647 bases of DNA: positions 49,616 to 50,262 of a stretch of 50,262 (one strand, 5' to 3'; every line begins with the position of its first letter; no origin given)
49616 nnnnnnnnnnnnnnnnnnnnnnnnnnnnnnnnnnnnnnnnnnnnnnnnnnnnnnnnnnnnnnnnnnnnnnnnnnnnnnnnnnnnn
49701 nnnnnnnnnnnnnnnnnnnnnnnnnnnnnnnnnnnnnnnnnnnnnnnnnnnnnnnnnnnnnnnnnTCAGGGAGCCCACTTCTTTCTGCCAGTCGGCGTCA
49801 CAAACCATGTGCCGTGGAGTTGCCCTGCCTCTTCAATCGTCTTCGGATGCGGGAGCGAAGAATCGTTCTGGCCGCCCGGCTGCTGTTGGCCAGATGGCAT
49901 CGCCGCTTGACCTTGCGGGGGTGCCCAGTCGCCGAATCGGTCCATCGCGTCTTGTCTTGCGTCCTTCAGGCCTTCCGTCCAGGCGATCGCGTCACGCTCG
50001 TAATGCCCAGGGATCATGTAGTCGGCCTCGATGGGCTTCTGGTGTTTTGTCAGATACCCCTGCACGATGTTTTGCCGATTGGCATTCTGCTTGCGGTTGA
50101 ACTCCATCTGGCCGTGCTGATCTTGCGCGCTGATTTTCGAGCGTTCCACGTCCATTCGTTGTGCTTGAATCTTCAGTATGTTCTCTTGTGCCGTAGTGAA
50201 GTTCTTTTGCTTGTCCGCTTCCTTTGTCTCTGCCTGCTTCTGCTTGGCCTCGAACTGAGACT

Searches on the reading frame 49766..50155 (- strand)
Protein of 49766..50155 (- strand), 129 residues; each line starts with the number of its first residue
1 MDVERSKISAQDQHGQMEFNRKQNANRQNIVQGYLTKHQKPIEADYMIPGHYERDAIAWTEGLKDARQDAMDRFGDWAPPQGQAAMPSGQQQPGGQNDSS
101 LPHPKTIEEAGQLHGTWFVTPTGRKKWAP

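Call 67: find_encoding_contigs(protein=window:49766-50155:-, flank=4000, max_places=4)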
Protein window:49766-50155:- (129 aa): no gene with exactly this product is on record in the collection.
